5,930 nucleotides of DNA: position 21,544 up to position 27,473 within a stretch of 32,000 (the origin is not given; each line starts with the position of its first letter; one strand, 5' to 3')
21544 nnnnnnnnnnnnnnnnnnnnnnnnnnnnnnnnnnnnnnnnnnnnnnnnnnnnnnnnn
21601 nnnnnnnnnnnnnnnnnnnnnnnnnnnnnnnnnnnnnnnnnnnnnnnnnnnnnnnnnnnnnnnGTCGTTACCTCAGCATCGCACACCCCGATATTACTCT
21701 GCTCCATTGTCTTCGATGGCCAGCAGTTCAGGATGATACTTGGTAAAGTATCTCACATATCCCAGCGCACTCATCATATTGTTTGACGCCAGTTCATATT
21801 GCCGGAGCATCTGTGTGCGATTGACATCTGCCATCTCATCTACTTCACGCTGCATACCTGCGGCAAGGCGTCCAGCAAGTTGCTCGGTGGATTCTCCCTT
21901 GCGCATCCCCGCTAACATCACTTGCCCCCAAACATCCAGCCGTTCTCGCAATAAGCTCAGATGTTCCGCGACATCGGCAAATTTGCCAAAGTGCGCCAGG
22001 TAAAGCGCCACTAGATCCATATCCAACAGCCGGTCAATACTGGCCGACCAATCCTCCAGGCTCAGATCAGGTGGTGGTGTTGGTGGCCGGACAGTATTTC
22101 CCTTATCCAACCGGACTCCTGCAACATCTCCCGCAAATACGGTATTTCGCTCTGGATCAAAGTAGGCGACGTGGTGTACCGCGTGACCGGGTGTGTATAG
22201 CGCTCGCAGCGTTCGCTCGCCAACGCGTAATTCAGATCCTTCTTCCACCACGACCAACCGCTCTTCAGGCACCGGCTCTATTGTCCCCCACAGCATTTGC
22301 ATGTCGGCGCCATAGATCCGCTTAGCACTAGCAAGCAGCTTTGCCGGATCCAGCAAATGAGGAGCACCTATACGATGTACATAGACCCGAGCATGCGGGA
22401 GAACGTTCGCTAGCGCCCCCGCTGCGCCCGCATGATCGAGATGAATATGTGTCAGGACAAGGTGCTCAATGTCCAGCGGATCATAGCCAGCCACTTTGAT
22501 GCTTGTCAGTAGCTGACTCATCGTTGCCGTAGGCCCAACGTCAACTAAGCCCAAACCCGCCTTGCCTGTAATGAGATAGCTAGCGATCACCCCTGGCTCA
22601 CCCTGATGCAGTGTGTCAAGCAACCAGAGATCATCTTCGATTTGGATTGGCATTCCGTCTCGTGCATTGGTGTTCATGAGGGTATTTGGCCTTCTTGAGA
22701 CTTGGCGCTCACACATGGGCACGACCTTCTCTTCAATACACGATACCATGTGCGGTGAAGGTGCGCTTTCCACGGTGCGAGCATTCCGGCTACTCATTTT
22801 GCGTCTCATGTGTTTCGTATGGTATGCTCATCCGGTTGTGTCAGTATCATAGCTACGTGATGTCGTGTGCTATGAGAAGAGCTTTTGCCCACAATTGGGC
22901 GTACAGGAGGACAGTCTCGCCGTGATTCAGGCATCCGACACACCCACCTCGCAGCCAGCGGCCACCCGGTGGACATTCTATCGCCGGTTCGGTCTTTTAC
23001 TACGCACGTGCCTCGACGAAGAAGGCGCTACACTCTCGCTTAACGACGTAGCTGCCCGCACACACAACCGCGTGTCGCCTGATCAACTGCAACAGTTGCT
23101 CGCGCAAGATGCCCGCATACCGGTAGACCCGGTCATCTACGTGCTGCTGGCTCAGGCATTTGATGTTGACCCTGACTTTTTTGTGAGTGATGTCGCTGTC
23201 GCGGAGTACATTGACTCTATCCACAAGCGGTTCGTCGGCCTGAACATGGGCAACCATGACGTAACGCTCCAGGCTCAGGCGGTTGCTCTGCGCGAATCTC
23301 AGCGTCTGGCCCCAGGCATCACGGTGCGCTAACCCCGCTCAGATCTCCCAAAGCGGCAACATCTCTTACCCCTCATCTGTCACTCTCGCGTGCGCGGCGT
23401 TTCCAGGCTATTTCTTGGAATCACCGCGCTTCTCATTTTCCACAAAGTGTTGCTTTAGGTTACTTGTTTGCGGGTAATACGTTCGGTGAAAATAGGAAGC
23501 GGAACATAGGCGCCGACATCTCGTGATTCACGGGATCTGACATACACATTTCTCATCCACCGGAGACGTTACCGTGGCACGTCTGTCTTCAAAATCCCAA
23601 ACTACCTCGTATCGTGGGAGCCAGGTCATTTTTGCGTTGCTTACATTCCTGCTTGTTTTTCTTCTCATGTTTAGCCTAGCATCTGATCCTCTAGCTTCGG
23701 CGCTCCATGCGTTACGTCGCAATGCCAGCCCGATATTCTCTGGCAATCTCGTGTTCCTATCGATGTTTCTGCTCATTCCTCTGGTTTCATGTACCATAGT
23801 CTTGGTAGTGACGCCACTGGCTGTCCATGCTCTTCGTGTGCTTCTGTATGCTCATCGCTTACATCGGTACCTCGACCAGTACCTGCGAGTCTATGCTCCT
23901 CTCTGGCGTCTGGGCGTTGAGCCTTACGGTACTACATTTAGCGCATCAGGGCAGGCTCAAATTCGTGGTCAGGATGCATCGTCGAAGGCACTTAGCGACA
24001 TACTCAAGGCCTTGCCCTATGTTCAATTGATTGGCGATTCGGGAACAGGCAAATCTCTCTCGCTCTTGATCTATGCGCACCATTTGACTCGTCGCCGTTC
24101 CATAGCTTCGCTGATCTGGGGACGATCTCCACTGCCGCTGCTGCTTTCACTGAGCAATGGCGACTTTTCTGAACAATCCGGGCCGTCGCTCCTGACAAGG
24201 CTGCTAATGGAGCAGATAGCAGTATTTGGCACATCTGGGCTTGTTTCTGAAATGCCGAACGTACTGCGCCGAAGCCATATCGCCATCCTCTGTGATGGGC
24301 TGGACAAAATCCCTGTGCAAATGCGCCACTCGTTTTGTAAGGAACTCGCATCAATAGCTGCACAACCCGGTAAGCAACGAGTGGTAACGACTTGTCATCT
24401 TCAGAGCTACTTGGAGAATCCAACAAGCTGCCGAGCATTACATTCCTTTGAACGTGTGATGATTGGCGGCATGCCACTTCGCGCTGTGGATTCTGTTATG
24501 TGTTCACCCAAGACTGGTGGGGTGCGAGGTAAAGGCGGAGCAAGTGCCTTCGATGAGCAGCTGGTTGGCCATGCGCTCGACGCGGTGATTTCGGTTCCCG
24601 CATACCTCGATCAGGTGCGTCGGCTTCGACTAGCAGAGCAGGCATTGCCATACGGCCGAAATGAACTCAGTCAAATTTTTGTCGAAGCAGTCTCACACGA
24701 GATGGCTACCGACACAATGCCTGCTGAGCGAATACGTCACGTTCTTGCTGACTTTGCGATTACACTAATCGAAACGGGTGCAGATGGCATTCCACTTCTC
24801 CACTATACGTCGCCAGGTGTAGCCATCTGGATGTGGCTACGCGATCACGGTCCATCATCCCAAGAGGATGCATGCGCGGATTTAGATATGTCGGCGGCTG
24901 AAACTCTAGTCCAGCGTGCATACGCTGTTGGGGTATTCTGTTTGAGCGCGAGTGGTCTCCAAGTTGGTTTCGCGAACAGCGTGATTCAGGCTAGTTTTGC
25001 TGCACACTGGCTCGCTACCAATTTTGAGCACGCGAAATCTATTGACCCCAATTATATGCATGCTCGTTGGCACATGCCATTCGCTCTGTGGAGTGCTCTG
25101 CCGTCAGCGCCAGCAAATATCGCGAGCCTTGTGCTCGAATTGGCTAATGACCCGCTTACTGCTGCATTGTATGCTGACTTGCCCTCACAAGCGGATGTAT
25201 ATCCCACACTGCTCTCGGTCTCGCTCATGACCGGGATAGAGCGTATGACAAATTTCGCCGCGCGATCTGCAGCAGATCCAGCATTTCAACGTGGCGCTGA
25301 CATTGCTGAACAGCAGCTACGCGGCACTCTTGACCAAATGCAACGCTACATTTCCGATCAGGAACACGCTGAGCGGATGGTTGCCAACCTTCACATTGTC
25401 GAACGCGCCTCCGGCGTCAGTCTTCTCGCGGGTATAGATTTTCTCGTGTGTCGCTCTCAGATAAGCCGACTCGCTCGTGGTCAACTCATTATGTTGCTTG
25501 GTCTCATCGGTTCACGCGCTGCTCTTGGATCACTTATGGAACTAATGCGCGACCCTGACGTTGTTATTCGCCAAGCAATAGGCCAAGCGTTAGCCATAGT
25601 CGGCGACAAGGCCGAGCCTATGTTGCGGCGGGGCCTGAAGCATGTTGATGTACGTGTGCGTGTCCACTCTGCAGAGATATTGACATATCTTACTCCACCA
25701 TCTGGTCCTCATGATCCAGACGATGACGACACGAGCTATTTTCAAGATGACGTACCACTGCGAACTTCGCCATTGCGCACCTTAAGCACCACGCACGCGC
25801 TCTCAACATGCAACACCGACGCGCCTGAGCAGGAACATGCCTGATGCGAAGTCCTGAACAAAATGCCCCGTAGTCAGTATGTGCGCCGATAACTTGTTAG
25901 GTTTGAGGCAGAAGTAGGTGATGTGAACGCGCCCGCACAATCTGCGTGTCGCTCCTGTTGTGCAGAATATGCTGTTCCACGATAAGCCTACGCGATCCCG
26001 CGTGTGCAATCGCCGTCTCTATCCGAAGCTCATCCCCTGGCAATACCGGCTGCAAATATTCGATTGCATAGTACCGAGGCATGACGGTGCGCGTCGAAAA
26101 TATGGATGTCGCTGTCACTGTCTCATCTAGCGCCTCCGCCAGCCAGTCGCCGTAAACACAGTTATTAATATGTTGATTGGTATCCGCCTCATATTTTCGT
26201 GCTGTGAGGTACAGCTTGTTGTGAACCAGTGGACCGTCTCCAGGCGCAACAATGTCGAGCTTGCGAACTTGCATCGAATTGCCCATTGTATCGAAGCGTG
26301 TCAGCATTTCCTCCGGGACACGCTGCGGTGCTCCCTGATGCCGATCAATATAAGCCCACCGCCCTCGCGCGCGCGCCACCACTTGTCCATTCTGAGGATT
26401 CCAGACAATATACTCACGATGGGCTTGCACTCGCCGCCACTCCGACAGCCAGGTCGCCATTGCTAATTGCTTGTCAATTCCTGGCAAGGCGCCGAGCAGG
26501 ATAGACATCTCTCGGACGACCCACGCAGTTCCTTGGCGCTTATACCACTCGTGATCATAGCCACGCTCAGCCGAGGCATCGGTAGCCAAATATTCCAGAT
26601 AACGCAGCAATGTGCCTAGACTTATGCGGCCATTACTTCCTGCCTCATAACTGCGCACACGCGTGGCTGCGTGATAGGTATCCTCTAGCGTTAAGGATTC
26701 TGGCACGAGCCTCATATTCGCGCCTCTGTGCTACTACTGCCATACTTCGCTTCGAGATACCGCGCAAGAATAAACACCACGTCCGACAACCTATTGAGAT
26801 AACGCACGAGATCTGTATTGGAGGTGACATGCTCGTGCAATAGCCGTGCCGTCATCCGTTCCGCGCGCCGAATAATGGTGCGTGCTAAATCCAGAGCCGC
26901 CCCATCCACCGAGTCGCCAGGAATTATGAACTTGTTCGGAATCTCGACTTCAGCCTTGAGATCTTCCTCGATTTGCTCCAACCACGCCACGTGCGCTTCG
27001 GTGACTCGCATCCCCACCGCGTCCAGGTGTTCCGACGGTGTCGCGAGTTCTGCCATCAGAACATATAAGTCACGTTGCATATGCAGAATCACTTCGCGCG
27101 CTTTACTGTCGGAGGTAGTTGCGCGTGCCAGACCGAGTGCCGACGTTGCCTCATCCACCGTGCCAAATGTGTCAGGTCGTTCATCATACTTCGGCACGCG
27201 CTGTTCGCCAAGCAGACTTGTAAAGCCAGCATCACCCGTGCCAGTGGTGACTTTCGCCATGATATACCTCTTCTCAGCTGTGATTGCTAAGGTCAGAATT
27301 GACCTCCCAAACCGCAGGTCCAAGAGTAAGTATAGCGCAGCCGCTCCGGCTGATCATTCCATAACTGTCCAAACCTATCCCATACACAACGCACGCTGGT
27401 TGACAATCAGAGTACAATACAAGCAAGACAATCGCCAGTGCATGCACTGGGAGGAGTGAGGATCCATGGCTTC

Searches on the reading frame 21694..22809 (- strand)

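Call 13: search_protein_families(library=pfam, proteins=[window:21694-22809:-], max_evalue=0.001)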
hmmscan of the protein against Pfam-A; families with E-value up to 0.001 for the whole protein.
window:21694-22809:- (371 aa): 3 families
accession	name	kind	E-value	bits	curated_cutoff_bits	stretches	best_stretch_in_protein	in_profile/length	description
PF00753.33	Lactamase_B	-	1.4e-27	97.3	22.7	1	72-273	3-196/196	Metallo-beta-lactamase superfamily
PF19583.5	ODP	-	1.4e-07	32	27.2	1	77-234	5-141/194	ODP family beta lactamase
PF12706.13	Lactamase_B_2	-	9.7e-05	22.5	27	1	88-236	4-132/200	Beta-lactamase superfamily domain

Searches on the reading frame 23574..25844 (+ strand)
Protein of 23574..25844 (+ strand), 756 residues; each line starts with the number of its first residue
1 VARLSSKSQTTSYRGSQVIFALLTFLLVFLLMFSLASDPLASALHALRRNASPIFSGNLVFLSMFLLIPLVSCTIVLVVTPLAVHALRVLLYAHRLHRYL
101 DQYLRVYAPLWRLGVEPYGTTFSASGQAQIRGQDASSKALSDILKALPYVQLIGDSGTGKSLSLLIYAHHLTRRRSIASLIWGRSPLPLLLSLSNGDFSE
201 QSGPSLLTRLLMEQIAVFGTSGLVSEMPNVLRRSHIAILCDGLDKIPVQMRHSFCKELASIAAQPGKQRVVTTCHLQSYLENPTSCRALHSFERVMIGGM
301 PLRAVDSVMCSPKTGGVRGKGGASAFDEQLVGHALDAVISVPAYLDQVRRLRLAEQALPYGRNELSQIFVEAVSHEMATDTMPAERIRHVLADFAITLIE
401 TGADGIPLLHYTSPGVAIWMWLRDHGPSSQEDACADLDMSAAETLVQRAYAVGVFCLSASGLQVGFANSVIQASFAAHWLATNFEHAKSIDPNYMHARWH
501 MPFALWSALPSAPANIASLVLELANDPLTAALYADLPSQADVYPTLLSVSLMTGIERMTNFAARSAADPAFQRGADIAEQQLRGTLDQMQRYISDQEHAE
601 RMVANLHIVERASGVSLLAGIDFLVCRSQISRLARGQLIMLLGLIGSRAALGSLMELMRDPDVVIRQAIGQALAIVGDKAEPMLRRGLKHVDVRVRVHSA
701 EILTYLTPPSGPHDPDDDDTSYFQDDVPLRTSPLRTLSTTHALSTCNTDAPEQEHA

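Call 14: search_protein_families(library=pfam, proteins=[window:23574-25844:+], max_evalue=0.001)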
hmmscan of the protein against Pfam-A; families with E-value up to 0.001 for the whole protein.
window:23574-25844:+ (756 aa): 1 family
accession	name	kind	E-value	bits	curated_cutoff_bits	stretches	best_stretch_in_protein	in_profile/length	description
PF13646.12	HEAT_2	-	4.3e-07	30.6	27.7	1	634-700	16-83/88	HEAT repeats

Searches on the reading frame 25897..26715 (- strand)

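Call 14: search_protein_families(library=pfam, proteins=[window:25897-26715:-], max_evalue=0.001)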
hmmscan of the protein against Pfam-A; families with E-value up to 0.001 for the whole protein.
window:25897-26715:- (272 aa): 4 families
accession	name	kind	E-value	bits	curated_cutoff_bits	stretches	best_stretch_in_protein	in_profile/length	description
PF01643.23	Acyl-ACP_TE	-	6.2e-22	78.2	23.7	1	12-139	2-129/131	Acyl-ACP thioesterase N-terminal domain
PF13279.12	4HBT_2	-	1.2e-19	71.3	25.5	2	175-267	4-102/122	Thioesterase-like superfamily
PF20791.3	Acyl-ACP_TE_C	-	8e-09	36.1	21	1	169-264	11-97/101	Acyl-ACP thioesterase C-terminal domain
PF03061.28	4HBT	-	4.8e-07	30.4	20.6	1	192-251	9-71/79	Thioesterase superfamily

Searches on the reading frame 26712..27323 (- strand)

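Call 14: search_protein_families(library=pfam, proteins=[window:26712-27323:-], max_evalue=0.001)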
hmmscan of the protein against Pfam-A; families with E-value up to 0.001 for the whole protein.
window:26712-27323:- (203 aa): 1 family
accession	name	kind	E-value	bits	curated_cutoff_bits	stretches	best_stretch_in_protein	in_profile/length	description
PF01923.23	Cob_adeno_trans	-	9.4e-47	159.7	24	1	25-190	1-171/171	Cobalamin adenosyltransferase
